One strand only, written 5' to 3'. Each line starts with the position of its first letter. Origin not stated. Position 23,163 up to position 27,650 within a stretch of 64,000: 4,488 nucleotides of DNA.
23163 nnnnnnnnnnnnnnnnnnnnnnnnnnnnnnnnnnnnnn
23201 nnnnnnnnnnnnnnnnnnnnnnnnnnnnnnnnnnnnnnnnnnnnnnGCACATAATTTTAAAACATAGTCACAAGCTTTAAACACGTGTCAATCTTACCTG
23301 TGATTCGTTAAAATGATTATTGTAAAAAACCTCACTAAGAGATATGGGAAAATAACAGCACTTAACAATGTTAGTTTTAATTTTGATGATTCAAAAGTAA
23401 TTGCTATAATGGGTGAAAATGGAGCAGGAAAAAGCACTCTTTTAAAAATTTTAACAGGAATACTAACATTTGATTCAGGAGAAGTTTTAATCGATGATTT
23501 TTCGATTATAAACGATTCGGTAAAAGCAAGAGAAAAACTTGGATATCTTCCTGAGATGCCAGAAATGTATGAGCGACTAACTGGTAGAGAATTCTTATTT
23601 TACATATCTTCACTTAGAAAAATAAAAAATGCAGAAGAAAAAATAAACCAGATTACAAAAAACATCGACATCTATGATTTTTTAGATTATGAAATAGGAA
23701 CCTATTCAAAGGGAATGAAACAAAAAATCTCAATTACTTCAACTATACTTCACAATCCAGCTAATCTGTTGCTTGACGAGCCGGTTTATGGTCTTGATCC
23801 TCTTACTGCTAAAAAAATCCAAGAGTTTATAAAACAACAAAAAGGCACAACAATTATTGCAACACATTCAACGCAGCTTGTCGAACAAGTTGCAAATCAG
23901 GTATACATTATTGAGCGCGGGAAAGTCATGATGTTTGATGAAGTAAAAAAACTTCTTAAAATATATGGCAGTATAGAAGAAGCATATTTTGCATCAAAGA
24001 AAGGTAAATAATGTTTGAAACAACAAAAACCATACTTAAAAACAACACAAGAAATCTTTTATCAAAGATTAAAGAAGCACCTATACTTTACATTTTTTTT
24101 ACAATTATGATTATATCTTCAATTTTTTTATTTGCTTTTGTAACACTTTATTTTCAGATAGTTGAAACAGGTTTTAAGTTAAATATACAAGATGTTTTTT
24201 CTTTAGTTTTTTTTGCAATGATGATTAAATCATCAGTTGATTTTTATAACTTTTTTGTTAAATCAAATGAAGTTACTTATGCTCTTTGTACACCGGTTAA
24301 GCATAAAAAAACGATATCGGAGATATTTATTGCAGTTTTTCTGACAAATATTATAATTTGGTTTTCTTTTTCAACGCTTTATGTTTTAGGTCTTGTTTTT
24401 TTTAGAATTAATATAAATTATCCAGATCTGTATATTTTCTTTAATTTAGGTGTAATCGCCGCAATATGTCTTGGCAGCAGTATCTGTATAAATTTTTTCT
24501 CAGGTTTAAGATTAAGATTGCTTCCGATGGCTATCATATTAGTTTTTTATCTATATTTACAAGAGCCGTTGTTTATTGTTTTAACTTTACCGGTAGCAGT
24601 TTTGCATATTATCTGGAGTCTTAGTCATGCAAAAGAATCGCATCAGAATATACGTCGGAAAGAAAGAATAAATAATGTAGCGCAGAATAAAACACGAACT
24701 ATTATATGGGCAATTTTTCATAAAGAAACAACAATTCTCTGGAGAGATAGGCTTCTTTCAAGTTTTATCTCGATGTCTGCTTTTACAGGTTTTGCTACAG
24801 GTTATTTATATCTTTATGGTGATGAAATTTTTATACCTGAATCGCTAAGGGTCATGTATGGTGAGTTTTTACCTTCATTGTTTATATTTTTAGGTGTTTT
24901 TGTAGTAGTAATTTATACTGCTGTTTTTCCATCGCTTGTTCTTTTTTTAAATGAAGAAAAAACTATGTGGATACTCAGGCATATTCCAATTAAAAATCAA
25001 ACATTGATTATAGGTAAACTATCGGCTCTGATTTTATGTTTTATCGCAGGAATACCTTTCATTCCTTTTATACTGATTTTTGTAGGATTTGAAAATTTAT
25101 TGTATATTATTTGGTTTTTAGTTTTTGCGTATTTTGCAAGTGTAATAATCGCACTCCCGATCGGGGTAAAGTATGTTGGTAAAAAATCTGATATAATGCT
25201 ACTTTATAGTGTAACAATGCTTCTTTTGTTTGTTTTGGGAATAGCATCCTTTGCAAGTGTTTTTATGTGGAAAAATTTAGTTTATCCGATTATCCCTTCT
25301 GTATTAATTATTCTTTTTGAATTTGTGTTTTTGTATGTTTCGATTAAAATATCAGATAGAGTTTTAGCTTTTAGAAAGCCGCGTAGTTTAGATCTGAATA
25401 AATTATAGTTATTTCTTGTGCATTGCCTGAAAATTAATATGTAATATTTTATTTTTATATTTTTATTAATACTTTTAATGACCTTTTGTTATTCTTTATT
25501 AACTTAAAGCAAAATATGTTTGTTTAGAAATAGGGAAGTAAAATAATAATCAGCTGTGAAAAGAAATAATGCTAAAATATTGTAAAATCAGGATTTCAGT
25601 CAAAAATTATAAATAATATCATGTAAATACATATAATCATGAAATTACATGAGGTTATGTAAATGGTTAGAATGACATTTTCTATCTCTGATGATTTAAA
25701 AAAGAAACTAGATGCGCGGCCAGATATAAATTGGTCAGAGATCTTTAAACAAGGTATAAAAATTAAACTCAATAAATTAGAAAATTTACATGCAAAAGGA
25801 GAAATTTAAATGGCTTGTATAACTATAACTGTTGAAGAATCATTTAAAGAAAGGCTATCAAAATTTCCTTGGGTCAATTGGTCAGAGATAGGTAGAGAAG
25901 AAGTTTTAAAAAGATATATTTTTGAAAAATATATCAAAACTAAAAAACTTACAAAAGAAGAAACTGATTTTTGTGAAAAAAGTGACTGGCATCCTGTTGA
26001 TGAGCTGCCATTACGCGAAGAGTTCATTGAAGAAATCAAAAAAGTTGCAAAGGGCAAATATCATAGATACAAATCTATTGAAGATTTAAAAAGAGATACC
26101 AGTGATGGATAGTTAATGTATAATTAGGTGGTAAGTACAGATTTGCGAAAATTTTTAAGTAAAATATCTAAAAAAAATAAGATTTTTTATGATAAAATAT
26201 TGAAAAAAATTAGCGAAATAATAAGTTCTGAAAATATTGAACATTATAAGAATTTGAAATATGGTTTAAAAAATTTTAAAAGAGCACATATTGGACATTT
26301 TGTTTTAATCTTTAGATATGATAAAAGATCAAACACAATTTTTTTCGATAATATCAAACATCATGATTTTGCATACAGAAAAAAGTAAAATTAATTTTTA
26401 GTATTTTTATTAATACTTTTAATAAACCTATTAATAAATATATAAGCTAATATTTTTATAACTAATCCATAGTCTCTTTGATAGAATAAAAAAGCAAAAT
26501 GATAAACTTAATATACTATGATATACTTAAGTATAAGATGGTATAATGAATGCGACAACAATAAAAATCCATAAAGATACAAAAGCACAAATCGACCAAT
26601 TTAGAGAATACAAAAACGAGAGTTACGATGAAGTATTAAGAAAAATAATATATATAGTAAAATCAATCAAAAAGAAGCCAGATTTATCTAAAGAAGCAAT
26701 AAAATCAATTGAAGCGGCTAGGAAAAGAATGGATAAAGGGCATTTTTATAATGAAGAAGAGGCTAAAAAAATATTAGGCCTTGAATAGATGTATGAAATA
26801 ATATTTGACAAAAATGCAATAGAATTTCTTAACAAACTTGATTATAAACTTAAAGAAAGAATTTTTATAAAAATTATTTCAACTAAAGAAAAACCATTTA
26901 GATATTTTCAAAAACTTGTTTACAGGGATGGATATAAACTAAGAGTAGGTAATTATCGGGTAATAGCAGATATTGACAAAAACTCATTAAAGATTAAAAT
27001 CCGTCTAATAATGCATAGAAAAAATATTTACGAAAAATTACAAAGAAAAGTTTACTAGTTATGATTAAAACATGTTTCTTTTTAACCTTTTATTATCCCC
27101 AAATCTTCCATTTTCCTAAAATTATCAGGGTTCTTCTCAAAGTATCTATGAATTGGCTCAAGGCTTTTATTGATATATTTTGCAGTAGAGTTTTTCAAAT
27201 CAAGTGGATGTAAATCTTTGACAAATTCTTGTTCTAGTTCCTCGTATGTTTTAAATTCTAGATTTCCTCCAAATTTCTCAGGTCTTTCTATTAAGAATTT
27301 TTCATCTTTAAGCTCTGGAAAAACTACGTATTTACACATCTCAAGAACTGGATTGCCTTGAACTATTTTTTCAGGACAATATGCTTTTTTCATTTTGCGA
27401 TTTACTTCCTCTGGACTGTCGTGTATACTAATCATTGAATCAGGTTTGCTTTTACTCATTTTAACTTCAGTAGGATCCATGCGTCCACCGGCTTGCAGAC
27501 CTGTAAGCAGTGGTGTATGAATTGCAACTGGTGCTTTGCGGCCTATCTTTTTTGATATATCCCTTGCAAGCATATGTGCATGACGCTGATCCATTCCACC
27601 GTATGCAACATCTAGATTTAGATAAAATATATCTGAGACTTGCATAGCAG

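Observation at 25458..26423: Perfect 22-nt direct repeats flank an RHH-RHH-RelE-like cassette, next to a second RHH-RelE pair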

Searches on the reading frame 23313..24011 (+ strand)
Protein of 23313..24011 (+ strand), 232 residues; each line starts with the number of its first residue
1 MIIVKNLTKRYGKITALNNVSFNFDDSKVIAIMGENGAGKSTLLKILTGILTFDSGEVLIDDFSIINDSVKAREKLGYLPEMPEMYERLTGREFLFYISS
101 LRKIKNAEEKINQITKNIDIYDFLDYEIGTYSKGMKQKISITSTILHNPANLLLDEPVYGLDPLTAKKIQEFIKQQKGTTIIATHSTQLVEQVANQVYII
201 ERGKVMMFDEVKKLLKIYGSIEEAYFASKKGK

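Call 7: search_protein_families(library=pfam, proteins=[window:23313-24011:+], max_evalue=1)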
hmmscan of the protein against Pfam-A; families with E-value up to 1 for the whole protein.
window:23313-24011:+ (232 aa): 25 families
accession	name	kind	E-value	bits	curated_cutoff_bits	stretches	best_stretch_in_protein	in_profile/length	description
PF00005.33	ABC_tran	-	4.4e-29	102.3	25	1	17-158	1-136/137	ABC transporter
PF13304.12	AAA_21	-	5.7e-12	46.7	27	2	78-191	155-304/304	AAA domain, putative AbiEii toxin, Type IV TA system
PF13476.12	AAA_23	-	3.6e-06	28.2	27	1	18-130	11-123/201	AAA domain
PF02463.25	SMC_N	-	5.9e-05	23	40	1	19-51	17-48/220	RecF/RecN/SMC N terminal domain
PF13173.12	AAA_14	-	0.00017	22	27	1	27-121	2-91/129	AAA domain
PF13555.12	AAA_29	-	0.00025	21.2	27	1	19-49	14-44/61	P-loop containing region of AAA domain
PF13514.12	AAA_27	-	0.00037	20.6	22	1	8-50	8-49/206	AAA domain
PF03193.22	RsgA_GTPase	-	0.00081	19.7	30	1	19-58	99-137/174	RsgA GTPase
PF13401.12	AAA_22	-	0.0024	18.6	27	1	28-49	6-27/130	AAA domain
PF02562.22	PhoH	-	0.0024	17.8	27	1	24-84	16-74/205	PhoH-like protein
PF01712.25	dNK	-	0.0026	18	27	1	30-111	1-71/203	Deoxynucleoside kinase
PF11398.14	DUF2813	-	0.0035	17.2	21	1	18-55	15-50/372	Protein of unknown function (DUF2813)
PF20720.3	nSTAND3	-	0.0041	17.3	27.2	1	23-48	13-38/155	Novel STAND NTPase 3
PF13175.12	AAA_15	-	0.0061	16.7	32.1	1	17-79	14-82/374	AAA ATPase domain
PF13479.12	AAA_24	-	0.039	14.2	27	1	28-54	3-29/195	AAA domain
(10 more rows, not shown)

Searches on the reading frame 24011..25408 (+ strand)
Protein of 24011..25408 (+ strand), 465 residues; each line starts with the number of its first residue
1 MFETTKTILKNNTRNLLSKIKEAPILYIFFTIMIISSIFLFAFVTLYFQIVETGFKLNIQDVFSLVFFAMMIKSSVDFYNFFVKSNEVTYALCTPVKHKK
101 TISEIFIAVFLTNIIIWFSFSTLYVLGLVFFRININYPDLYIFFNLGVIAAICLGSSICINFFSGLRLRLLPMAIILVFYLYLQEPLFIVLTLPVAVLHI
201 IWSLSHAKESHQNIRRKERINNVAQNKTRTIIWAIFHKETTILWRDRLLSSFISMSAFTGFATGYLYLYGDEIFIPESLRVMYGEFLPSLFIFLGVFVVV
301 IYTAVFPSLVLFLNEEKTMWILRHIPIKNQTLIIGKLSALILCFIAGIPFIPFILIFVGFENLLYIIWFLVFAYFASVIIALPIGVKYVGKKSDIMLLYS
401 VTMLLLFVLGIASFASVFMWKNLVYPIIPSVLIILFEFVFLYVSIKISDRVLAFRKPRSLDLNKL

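Call 7: search_protein_families(library=pfam, proteins=[window:24011-25408:+], max_evalue=1)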
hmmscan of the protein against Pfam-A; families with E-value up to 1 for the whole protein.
window:24011-25408:+ (465 aa): 0 families

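Call 8: search_protein_families(library=ncbifam, proteins=[window:24011-25408:+], max_evalue=1)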
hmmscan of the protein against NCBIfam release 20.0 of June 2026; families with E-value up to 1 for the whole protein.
window:24011-25408:+ (465 aa): 0 families

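Call 9: find_encoding_contigs(protein=window:24011-25408:+, flank=6000, max_places=10)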
Protein window:24011-25408:+ (465 aa): 7 contigs read that carry it; 2 places shown.
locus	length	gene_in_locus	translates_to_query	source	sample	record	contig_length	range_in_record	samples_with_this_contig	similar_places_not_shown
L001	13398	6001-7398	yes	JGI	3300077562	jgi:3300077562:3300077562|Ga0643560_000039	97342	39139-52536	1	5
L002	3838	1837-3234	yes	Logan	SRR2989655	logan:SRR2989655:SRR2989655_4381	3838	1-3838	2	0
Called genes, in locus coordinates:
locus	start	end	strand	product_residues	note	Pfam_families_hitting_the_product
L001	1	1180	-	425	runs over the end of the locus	PF12679:ABC2_membrane_2, PF12698:ABC2_membrane_3, PF01061:ABC2_membrane, PF12730:ABC2_membrane_4, PF13346:ABC2_membrane_5 (weak)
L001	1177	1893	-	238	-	PF00005:ABC_tran, PF13304:AAA_21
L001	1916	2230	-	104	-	PF01906:YbjQ_1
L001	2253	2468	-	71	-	-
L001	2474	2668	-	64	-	-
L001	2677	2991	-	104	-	PF01906:YbjQ_1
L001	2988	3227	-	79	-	-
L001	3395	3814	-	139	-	-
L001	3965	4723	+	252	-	-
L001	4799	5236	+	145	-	-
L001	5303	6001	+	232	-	PF13476:AAA_23 (faint), PF00005:ABC_tran, PF13304:AAA_21 (weak)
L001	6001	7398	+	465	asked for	-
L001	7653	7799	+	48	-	PF26688:RHH_12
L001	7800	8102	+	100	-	-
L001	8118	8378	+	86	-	PF05016:ParE_toxin (weak)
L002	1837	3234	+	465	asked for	-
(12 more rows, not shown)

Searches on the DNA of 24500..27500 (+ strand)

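Call 54: search_rna_families(source=window, start=24500, end=27500, threshold=evalue, max_evalue=1)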
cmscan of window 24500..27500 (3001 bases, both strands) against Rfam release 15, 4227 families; matches with E-value up to 1: 0.
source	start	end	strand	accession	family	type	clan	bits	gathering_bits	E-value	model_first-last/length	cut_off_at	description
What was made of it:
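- On Known structured RNA family (Rfam): No match with E of 1 or less in 24500-27500 (call 54).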

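Call 69: search_dna_similar(query=window:25430-27060:+, collection=plasmids, mode=distant, max_rows=8)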
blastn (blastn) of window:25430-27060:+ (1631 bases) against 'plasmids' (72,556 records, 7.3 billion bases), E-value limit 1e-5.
No match.

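Call 70: search_dna_similar(query=window:25430-27060:+, collection=phages, mode=distant, max_rows=8)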
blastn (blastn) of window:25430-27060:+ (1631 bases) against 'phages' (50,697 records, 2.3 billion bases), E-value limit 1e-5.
No match.

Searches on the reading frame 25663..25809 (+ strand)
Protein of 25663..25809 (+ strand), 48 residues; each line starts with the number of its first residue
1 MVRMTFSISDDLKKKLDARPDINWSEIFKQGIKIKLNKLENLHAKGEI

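Call 7: search_protein_families(library=pfam, proteins=[window:25663-25809:+], max_evalue=1)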
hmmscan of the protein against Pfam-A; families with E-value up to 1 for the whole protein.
window:25663-25809:+ (48 aa): 1 family
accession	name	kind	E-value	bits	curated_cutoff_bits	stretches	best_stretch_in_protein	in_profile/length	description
PF09851.14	SHOCT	-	0.2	11.9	27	1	35-48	2-15/28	Short C-terminal domain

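Call 8: search_protein_families(library=ncbifam, proteins=[window:25663-25809:+], max_evalue=1)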
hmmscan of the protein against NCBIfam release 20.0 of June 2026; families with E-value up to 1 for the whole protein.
window:25663-25809:+ (48 aa): 1 family
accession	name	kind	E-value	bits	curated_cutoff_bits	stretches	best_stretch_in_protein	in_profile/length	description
NF050799.1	TA_anti_VapB_Sulfo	equivalog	0.00015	22.3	60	1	5-41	3-38/69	type II toxin-antitoxin system VapB family antitoxin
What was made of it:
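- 25663..25809 (+): 48-aa RHH_12 protein (putative antitoxin or repressor). Weak VapB-family hit (call 8).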
